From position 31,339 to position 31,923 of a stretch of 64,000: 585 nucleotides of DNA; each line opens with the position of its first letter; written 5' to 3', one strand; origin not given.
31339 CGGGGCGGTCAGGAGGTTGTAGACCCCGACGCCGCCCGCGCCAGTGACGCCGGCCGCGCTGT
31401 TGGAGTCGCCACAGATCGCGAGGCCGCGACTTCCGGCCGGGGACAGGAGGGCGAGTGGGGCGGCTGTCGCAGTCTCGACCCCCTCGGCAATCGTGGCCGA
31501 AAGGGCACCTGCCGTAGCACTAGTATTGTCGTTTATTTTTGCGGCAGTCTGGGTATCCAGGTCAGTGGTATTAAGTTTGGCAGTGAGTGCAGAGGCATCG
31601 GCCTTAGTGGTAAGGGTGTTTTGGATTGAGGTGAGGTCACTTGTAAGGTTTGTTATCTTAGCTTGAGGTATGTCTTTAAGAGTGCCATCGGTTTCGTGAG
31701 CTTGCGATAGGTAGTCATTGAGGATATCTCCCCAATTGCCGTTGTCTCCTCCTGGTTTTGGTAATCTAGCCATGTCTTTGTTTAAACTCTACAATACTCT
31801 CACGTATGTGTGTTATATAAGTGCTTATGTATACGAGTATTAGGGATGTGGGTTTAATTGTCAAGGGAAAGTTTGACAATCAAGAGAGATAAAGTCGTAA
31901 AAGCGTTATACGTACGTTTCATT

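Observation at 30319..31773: Single ORF with an abrupt GC break: native N-terminal module fused in frame to a high-GC esterase head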

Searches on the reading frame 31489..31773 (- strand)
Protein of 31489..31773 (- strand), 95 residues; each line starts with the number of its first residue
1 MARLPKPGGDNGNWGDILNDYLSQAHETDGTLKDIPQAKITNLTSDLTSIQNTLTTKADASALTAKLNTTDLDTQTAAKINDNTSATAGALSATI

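Call 29: search_dna_similar(query=window:31489-31773:-, collection=phages, mode=protein, max_rows=25, max_evalue=0.001)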
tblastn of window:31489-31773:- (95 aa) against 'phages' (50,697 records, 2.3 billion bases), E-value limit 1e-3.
Records with a match: 6; places in all: 6; records where one place covers at least 80% of the query: 2.
Best place of each record, by identity: <60% 6.
By first word of the organism name: Streptomyces 6.
By host as written in the record: Streptomyces sp. 5a 2; Streptomyces lividans JI 1326 2; Streptomyces turgidiscabies 1; Streptomyces mirabilis NRRL B-2400 1.
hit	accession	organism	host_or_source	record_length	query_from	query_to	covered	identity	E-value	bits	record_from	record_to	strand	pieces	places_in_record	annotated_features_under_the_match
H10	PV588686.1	Streptomyces phage pSt2308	Streptomyces turgidiscabies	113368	1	95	100%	34.7%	5e-6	48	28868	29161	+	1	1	none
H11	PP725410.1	Streptomyces phage GiJojo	Streptomyces mirabilis NRRL B-2400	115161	1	95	100%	34.7%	5e-6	48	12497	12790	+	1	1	34: hypothetical protein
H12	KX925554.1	Streptomyces phage BRock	Streptomyces sp. 5a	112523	1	54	57%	44.6%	2e-5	47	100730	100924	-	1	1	collagen triple helix repeat-containing protein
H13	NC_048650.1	Streptomyces phage BRock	Streptomyces sp. 5a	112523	1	54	57%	44.6%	2e-5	47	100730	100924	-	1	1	collagen triple helix repeat-containing protein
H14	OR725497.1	Streptomyces phage LuckySocke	Streptomyces lividans JI 1326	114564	1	43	45%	47.7%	5e-4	42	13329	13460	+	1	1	41: hypothetical protein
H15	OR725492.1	Streptomyces phage Alone3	Streptomyces lividans JI 1326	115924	1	43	45%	47.7%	5e-4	42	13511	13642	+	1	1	41: hypothetical protein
